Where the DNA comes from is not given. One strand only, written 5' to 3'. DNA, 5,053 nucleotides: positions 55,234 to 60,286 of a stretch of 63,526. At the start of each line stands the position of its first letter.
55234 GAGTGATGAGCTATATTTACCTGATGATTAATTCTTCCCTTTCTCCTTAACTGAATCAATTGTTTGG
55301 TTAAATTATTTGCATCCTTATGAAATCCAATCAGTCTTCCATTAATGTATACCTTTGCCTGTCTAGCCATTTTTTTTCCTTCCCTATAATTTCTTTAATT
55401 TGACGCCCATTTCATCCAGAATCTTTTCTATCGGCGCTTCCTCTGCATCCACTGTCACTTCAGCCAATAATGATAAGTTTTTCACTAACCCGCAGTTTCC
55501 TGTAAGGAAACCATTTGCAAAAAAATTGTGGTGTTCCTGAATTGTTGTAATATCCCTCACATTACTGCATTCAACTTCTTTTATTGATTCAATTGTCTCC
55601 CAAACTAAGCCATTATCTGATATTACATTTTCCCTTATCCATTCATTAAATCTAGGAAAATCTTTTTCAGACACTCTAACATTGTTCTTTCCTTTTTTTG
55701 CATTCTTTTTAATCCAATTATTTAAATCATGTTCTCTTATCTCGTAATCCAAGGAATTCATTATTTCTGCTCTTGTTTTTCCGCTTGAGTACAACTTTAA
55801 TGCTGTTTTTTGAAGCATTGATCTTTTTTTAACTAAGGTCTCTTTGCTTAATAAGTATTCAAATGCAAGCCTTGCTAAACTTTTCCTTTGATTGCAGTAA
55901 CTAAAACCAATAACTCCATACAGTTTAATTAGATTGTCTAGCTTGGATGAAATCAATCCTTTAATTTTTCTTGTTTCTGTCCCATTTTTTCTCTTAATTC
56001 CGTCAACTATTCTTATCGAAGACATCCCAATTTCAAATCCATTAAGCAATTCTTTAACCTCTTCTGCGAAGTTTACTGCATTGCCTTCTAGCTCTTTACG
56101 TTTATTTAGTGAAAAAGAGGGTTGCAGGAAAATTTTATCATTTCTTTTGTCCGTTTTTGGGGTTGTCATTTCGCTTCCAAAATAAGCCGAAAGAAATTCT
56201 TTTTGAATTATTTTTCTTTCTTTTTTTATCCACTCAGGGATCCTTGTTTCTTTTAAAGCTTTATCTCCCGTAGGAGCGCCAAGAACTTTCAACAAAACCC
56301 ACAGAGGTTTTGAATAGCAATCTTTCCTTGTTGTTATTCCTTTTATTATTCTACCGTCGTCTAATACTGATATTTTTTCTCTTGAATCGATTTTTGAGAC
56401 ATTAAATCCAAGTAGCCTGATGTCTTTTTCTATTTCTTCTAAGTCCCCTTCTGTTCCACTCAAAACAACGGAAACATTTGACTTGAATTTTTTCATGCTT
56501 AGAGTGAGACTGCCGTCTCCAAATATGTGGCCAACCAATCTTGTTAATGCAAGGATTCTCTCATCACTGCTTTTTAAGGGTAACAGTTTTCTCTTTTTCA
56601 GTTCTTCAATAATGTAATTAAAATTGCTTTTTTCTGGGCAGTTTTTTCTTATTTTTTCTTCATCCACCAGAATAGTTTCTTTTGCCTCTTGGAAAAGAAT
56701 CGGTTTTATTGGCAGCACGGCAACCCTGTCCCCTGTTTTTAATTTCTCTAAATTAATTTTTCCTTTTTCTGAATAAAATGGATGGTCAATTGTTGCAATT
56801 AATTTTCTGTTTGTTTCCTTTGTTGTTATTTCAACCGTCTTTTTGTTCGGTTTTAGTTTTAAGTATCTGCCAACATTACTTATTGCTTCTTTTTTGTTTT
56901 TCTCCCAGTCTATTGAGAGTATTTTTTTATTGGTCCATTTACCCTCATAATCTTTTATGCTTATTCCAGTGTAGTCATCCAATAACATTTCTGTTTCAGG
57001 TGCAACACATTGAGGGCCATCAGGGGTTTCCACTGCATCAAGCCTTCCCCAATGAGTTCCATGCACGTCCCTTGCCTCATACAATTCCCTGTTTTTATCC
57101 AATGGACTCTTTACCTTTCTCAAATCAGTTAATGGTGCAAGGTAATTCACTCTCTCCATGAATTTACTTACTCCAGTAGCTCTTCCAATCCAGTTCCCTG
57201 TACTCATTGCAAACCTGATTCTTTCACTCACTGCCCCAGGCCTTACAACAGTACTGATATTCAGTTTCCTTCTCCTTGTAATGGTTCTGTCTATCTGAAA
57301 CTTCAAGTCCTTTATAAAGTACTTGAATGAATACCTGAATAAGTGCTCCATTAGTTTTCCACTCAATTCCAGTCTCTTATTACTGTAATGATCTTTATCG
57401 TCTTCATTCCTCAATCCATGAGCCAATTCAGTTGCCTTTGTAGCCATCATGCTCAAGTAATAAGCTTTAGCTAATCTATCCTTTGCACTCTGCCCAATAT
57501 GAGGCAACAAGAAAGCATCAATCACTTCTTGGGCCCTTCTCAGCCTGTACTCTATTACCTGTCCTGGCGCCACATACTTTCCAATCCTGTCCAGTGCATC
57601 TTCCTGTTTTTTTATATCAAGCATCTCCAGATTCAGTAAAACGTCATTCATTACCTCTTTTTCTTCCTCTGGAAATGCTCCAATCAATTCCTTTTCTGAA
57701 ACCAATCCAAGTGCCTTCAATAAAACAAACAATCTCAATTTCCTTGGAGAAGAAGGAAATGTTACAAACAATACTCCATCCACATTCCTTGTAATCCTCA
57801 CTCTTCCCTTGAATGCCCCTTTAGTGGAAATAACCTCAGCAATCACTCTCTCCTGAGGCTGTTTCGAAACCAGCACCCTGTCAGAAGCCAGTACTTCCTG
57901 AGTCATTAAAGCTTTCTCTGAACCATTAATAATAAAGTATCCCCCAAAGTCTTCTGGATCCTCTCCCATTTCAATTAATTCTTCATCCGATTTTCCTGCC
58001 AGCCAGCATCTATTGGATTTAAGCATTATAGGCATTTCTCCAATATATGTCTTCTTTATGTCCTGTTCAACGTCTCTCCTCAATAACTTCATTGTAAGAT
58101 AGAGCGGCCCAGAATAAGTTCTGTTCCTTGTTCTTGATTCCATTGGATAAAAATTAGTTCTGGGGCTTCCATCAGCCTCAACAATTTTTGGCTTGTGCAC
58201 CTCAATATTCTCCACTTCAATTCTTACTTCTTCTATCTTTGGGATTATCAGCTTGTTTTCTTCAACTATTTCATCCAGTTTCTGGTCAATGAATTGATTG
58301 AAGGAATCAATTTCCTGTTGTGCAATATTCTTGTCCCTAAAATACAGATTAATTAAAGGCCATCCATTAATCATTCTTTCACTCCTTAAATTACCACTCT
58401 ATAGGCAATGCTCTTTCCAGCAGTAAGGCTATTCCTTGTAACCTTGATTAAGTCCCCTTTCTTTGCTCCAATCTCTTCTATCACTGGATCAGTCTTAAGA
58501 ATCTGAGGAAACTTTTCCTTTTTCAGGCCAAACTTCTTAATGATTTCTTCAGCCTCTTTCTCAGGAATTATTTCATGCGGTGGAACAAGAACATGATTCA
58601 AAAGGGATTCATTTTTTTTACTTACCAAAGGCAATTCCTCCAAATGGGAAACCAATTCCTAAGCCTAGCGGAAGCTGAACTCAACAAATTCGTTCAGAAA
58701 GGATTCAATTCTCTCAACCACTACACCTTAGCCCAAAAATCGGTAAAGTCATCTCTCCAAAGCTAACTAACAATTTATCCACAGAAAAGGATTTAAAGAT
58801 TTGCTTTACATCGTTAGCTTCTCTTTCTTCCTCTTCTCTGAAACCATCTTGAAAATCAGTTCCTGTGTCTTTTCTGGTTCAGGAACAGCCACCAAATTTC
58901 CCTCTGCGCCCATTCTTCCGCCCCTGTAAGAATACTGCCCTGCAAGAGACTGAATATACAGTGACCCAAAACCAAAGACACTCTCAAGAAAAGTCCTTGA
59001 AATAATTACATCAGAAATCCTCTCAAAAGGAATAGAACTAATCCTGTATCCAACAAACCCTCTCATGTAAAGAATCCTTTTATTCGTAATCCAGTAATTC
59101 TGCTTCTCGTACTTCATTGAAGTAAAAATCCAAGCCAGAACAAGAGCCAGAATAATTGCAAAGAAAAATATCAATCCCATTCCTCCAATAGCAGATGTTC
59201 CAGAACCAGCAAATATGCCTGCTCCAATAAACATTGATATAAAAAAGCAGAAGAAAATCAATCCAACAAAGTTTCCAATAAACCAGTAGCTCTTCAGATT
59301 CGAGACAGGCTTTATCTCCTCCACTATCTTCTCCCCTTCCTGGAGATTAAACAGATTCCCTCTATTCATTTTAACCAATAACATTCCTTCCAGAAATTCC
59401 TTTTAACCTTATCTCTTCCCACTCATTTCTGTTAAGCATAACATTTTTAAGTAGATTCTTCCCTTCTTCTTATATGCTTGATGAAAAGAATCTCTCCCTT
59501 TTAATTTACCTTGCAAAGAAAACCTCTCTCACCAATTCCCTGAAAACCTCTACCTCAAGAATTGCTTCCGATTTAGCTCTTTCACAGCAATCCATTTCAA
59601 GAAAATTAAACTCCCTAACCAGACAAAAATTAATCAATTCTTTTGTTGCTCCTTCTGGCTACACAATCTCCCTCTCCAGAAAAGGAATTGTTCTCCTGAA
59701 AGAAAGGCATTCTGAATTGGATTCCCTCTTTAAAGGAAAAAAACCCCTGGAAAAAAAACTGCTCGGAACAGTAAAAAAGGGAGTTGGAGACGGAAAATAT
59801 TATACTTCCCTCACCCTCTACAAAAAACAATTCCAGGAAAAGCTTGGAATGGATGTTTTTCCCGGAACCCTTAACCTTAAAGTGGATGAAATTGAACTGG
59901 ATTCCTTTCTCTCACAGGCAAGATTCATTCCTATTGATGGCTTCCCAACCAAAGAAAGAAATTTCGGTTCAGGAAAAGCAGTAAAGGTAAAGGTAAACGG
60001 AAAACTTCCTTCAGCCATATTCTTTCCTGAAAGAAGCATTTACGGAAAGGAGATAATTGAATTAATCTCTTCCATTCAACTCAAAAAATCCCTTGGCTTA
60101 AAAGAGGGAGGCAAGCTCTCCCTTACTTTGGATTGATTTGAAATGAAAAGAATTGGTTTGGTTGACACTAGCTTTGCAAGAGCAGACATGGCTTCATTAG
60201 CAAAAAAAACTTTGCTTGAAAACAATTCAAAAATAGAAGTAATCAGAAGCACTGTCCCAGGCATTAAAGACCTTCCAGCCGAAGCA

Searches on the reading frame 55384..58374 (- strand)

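Call 66: search_protein_families(library=pfam, proteins=[window:55384-58374:-], max_evalue=0.001)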
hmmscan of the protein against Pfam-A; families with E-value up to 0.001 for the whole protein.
window:55384-58374:- (996 aa): 5 families
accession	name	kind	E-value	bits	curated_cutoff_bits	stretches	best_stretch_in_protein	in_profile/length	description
PF04563.20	RNA_pol_Rpb2_1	-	3.9e-52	177.2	28.2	1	17-382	2-201/203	RNA polymerase beta subunit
PF04561.19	RNA_pol_Rpb2_2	-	1.4e-24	87.3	21.7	1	164-336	2-190/190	RNA polymerase Rpb2, domain 2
PF04565.21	RNA_pol_Rpb2_3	-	3.3e-17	62.9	21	1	405-456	2-56/68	RNA polymerase Rpb2, domain 3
PF14890.11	Intein_splicing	-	4.9e-11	43.1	35.8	1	481-958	19-153/155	Intein splicing domain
PF07591.16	PT-HINT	-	0.00022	21.9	27.7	1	484-576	19-103/137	Pretoxin HINT domain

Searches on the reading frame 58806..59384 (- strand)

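Call 66: search_protein_families(library=pfam, proteins=[window:58806-59384:-], max_evalue=0.001)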
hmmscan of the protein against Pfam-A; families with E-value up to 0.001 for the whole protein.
window:58806-59384:- (192 aa): 1 family
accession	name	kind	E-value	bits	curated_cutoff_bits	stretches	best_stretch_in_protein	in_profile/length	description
PF03703.20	bPH_2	-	1.4e-11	44.9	22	1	95-176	4-77/78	Bacterial PH domain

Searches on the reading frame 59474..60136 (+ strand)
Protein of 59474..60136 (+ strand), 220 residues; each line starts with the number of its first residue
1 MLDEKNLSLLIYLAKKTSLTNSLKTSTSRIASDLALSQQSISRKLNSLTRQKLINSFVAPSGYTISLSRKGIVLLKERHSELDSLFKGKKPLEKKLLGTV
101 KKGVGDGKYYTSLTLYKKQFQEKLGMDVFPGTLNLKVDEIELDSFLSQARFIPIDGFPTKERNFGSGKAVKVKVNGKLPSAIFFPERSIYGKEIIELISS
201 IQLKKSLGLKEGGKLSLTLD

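Call 66: search_protein_families(library=pfam, proteins=[window:59474-60136:+], max_evalue=0.001)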
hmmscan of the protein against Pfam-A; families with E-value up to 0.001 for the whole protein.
window:59474-60136:+ (220 aa): 2 families
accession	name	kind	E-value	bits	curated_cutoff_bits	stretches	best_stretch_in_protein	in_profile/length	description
PF01982.22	CTP-dep_RFKase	-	1.2e-31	109.7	25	1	100-217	1-119/121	Domain of unknown function DUF120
PF13545.12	HTH_Crp_2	-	0.00084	19.7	27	0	9-55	6-53/70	Crp-like helix-turn-helix domain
